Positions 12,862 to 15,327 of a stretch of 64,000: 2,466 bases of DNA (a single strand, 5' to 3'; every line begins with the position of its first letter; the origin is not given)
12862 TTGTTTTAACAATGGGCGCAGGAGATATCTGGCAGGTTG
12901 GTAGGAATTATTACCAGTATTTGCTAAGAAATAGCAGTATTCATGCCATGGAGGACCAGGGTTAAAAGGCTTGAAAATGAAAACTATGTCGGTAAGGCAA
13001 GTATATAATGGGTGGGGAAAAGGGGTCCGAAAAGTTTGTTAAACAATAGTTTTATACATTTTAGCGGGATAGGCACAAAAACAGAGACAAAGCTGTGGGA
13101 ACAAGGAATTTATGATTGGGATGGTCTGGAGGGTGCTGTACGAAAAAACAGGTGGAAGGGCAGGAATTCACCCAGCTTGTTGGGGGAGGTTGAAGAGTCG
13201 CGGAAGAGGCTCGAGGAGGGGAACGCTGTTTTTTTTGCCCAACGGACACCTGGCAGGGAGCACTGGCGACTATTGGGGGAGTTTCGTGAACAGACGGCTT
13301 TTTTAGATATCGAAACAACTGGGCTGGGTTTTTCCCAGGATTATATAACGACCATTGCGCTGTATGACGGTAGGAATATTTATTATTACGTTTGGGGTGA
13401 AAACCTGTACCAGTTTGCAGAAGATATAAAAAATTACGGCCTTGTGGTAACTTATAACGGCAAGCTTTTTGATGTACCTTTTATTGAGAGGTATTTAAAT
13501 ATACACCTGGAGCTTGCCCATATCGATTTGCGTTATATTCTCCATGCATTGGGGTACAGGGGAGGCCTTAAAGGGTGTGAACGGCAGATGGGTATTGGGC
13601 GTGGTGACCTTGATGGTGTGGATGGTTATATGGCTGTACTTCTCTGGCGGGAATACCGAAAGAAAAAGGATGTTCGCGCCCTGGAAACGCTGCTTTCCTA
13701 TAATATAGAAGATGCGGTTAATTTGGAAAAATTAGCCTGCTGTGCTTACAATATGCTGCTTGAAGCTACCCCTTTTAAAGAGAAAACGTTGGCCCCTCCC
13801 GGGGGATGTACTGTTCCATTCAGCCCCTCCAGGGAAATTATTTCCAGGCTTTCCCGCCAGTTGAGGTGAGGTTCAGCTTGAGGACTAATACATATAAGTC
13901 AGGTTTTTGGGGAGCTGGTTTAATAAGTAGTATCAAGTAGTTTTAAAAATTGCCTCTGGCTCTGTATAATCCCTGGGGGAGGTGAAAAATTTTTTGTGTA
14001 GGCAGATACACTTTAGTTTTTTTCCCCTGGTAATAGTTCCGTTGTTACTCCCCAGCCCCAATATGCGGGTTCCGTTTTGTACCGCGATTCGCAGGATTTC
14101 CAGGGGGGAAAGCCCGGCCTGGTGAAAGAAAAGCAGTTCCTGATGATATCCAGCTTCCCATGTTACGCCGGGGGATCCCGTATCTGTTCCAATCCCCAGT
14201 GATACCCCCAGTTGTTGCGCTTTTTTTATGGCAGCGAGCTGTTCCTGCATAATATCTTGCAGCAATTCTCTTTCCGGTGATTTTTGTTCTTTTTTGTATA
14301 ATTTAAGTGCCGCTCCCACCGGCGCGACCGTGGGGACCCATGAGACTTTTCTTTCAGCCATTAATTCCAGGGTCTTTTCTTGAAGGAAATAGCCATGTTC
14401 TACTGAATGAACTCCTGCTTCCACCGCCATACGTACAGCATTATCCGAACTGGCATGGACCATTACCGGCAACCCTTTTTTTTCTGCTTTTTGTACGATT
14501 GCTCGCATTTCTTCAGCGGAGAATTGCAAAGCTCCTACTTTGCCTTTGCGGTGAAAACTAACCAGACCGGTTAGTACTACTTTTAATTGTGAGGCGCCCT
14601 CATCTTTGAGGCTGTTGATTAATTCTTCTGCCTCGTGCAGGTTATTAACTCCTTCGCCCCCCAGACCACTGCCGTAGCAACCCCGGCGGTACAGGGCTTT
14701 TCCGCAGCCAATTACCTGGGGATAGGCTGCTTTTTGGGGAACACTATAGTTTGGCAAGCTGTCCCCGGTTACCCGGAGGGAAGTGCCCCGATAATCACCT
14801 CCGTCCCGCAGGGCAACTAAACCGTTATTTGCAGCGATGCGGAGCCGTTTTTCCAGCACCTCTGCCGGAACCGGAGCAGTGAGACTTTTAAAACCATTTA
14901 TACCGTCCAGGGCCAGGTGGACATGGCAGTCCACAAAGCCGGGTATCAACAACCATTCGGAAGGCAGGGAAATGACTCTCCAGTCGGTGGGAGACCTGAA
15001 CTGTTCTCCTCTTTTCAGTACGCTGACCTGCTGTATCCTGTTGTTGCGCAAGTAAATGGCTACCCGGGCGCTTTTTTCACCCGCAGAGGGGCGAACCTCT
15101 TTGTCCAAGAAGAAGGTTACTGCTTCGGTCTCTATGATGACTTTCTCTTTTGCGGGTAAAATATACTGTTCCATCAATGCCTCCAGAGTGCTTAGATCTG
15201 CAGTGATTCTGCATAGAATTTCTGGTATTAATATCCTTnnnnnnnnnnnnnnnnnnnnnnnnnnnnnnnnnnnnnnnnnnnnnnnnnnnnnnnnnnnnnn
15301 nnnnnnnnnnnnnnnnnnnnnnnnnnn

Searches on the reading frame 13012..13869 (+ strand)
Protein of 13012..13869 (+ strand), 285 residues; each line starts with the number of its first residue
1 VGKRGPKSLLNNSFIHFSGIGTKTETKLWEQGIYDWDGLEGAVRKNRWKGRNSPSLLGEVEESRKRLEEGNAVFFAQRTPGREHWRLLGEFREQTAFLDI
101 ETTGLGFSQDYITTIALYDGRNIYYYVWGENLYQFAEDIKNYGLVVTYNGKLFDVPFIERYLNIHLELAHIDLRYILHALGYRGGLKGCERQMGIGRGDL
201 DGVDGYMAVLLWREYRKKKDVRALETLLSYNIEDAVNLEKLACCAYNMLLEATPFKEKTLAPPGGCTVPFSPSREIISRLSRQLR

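Call 3: search_protein_families(library=pfam, proteins=[window:13012-13869:+], max_evalue=0.1)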
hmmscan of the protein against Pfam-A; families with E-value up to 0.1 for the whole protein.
window:13012-13869:+ (285 aa): 1 family
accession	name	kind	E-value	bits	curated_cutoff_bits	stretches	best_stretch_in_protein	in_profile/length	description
PF13482.12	RNase_H_2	-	4.1e-36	124.9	22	1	96-242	1-161/165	RNase_H superfamily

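Call 4: search_protein_families(library=ncbifam, proteins=[window:13012-13869:+], max_evalue=0.1)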
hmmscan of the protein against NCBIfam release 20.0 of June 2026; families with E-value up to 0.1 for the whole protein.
window:13012-13869:+ (285 aa): 3 families
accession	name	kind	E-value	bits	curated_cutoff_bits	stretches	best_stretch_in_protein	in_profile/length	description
TIGR03491.1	TIGR03491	subfamily_domain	0.0051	15.8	97.45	1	185-235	403-452/462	TM0106 family RecB-like putative nuclease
NF006615.0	PRK09182.1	subfamily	0.0062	15.3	207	0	89-117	46-74/307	3'-5' exonuclease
NF004417.0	PRK05761.1-3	equivalog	0.017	13.1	780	1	130-160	285-315/858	DNA-directed DNA polymerase I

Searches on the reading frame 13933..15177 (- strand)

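Call 3: search_protein_families(library=pfam, proteins=[window:13933-15177:-], max_evalue=0.1)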
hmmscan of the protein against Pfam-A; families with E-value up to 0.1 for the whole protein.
window:13933-15177:- (414 aa): 2 families
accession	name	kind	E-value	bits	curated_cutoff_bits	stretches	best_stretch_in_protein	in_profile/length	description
PF01979.26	Amidohydro_1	-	1.3e-25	90.9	25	1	77-389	2-314/345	Amidohydrolase family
PF07969.17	Amidohydro_3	-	7e-10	39.4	29.7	1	214-386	254-437/472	Amidohydrolase family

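Call 4: search_protein_families(library=ncbifam, proteins=[window:13933-15177:-], max_evalue=0.1)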
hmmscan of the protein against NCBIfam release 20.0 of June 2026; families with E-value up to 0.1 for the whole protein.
window:13933-15177:- (414 aa): 20 families
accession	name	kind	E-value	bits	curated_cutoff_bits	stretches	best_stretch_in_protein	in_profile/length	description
NF051886.1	XaaProDiPepCaul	equivalog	1.2e-34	120.1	500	2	177-388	160-368/398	Xaa-Pro dipeptidase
TIGR01224.1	hutI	equivalog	2.9e-12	46.1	298.15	2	218-394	193-352/377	imidazolonepropionase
TIGR02967.1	guan_deamin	equivalog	1.7e-07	30.6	375.4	2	41-89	9-55/401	guanine deaminase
NF006549.0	PRK09045.1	equivalog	8.5e-06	24.6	540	1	316-394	294-379/444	TRZ/ATZ family hydrolase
NF006679.0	PRK09228.1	subfamily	1.4e-05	24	351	1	39-88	32-79/433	guanine deaminase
NF005552.0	PRK07213.1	equivalog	2e-05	23.7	294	1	314-396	273-352/382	chlorohydrolase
NF006056.0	PRK08204.1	subfamily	0.00015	20.7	391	1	346-394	332-380/449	hypothetical protein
TIGR00857.1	pyrC_multi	subfamily_domain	0.00016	20.8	279.05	1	35-88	2-48/412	dihydroorotase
NF005557.0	PRK07228.1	equivalog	0.00061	18.6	522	0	357-394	338-375/445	5'-deoxyadenosine deaminase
TIGR00221.1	nagA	equivalog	0.0027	16.7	225.65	0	356-395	329-368/380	N-acetylglucosamine-6-phosphate deacetylase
NF006689.0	PRK09237.1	equivalog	0.0039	15.8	371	0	32-88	17-66/383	amidohydrolase/deacetylase family metallohydrolase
TIGR01975.1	isoAsp_dipep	equivalog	0.0042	16.3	331.25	1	44-97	23-75/389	beta-aspartyl-peptidase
TIGR03178.1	allantoinase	equivalog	0.0061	15.4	357.85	0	39-91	18-63/441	allantoinase AllB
NF004636.0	PRK05985.1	subfamily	0.0063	15.4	408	1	34-88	13-61/398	amidohydrolase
NF010376.0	PRK13803.1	equivalog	0.011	14.6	819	1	193-382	19-187/600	bifunctional phosphoribosylanthranilate isomerase/tryptophan synthase subunit beta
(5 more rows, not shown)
